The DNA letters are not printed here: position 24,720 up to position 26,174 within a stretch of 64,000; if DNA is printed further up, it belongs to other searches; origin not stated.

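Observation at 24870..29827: Poly-gamma-glutamate (PGA) synthetase operon extended by a periplasmic protein and an outer-membrane beta-barrel, a candidate Gram-negative PGA synthesis and export system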

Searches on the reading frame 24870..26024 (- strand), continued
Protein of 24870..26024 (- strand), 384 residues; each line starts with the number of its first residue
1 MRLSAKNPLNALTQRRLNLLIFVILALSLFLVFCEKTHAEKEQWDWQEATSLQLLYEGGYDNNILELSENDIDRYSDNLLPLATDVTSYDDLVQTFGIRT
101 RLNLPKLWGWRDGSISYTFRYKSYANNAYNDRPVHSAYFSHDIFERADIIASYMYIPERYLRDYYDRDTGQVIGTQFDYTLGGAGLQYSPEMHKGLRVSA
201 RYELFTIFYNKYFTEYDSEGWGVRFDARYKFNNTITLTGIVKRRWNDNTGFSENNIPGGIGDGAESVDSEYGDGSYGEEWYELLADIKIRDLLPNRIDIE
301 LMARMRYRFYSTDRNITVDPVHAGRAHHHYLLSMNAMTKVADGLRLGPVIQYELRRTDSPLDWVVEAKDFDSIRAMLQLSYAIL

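Call 87: find_encoding_contigs(protein=P0145, flank=8000, max_places=3)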
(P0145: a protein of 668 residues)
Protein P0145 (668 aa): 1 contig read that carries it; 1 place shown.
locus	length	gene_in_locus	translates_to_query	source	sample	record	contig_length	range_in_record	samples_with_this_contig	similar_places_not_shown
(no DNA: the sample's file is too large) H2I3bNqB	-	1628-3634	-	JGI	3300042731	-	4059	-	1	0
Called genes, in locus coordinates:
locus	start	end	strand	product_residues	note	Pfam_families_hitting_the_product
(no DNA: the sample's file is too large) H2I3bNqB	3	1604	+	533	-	?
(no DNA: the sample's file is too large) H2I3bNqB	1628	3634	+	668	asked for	PF13424:TPR_12 (faint), PF13432:TPR_16, PF23914:TPR_CcmH_CycH (weak), PF13428:TPR_14 (weak), PF13432:TPR_16, PF14559:TPR_19, PF13371:TPR_9 (weak), PF13432:TPR_16 (weak), +11 more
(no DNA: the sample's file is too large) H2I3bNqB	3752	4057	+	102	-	?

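Call 88: find_encoding_contigs(protein=P0154, flank=8000, max_places=3)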
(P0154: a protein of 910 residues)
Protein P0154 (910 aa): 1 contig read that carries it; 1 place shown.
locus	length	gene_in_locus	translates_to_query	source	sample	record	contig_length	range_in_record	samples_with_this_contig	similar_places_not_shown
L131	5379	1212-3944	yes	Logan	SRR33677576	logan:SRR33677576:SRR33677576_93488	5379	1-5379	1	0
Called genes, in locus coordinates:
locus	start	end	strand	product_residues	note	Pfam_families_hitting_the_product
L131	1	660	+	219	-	?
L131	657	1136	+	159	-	PF14102:Caps_synth_CapC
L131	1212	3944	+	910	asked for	-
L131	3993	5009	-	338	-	-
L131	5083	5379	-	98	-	?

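Call 89: find_encoding_contigs(protein=P0168, flank=8000, max_places=2)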
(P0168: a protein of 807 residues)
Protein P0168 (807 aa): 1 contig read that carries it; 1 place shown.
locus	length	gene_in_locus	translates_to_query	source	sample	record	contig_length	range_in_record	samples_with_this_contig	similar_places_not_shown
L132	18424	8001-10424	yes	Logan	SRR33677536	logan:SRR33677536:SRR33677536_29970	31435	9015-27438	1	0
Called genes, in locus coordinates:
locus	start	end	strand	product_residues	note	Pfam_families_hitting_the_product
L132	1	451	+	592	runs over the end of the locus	-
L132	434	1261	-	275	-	PF13480:Acetyltransf_6 (weak), PF00583:Acetyltransf_1, PF13508:Acetyltransf_7 (weak)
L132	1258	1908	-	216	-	PF00856:SET (faint)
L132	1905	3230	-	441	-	-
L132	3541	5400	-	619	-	PF00512:HisKA, PF02518:HATPase_c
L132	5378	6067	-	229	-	PF00072:Response_reg, PF00486:Trans_reg_C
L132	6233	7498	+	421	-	-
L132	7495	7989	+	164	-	PF14102:Caps_synth_CapC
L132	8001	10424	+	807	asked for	-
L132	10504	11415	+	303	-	PF08281:Sigma70_r4_2 (weak)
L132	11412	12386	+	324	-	-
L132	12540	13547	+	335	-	PF05572:Peptidase_M43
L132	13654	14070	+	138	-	-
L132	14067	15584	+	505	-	-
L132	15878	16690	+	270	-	-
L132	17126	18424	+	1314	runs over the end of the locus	PF00041:fn3 (faint), PF25788:Ig_Rha78A_N (faint), PF05048:NosD (faint), PF13229:Beta_helix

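Call 90: find_encoding_contigs(protein=P0064, flank=8000, max_places=2)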
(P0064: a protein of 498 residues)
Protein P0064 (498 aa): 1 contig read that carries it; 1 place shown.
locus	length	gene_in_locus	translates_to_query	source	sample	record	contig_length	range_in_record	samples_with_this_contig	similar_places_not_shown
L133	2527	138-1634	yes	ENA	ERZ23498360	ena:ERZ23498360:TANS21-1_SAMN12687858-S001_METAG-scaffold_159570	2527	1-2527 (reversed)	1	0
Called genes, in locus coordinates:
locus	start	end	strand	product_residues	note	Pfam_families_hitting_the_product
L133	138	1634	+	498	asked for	-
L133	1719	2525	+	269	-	?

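Call 91: find_encoding_contigs(protein=P0158, flank=8000, max_places=2)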
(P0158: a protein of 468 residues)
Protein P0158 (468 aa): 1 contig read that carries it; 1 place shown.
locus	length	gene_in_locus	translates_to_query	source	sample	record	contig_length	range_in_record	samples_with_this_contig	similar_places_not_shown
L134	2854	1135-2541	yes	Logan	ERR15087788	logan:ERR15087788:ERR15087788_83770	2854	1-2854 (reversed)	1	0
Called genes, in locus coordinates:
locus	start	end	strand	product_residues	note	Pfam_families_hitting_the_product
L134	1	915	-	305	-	?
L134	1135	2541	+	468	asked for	-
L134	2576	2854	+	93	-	?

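Call 92: find_encoding_contigs(protein=P0022, flank=7000, max_places=2)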
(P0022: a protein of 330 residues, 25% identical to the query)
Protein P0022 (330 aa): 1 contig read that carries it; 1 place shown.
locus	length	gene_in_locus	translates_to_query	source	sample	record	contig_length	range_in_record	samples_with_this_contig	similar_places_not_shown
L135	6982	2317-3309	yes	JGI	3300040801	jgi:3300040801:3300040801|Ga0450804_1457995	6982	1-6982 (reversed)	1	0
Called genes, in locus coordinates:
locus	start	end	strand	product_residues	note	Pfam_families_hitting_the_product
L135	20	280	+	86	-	PF14102:Caps_synth_CapC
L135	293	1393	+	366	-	-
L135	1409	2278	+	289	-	-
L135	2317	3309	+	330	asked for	-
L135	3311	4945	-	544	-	PF02310:B12-binding, PF04055:Radical_SAM, PF13311:DUF4080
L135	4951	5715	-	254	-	PF00483:NTP_transferase, PF12804:NTP_transf_3, PF20202:DUF6564 (weak)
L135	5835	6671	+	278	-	PF02374:ArsA_ATPase, PF09140:MipZ, PF10609:ParA, PF13614:AAA_31, PF00142:Fer4_NifH (weak), PF01656:CbiA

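Call 93: find_encoding_contigs(protein=P0132, flank=7000, max_places=2)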
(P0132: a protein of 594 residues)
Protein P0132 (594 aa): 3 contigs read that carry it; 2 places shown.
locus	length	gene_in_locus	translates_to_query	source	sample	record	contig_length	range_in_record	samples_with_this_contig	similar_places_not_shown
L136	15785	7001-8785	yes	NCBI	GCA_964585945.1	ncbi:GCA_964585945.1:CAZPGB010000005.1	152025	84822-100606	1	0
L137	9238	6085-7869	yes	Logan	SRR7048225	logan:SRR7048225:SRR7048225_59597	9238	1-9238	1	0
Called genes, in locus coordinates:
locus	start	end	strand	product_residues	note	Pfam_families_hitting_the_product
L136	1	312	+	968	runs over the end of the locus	PF12796:Ank_2, PF13637:Ank_4 (weak), PF00023:Ank (weak), PF13857:Ank_5, PF12796:Ank_2, PF13857:Ank_5, PF12796:Ank_2, PF13517:FG-GAP_3, +7 more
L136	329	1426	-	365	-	PF00892:EamA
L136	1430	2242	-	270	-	PF12867:DinB_2 (weak), PF04273:BLH_phosphatase (weak), PF22741:PTP-NADK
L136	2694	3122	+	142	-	PF23357:DUF7088 (faint), PF00462:Glutaredoxin (weak)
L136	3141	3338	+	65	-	PF13192:Thioredoxin_3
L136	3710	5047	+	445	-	PF00079:Serpin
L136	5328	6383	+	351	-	PF08100:Dimerisation (weak), PF00891:Methyltransf_2, PF08241:Methyltransf_11, PF08242:Methyltransf_12, PF13649:Methyltransf_25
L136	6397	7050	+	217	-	-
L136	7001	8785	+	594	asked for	-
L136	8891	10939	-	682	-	PF13517:FG-GAP_3 (faint), PF01839:FG-GAP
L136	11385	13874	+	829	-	PF00133:tRNA-synt_1, PF09334:tRNA-synt_1g, PF13603:tRNA-synt_1_2, PF00133:tRNA-synt_1, PF09334:tRNA-synt_1g, PF08264:Anticodon_1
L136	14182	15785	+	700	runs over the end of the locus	PF00486:Trans_reg_C, PF26549:Tricorn_N, PF26550:Tricorn_2nd, PF26550:Tricorn_2nd, PF26549:Tricorn_N, PF07676:PD40, PF07676:PD40, PF26549:Tricorn_N, +5 more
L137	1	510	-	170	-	?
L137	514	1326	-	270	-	PF12867:DinB_2 (weak), PF04273:BLH_phosphatase (weak), PF22741:PTP-NADK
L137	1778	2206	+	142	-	PF23357:DUF7088 (faint), PF00462:Glutaredoxin (weak)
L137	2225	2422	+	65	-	PF13192:Thioredoxin_3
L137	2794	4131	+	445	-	PF00079:Serpin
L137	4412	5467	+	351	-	PF08100:Dimerisation (weak), PF00891:Methyltransf_2, PF08241:Methyltransf_11, PF08242:Methyltransf_12, PF13649:Methyltransf_25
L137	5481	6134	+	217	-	-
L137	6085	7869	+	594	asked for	-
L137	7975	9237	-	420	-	?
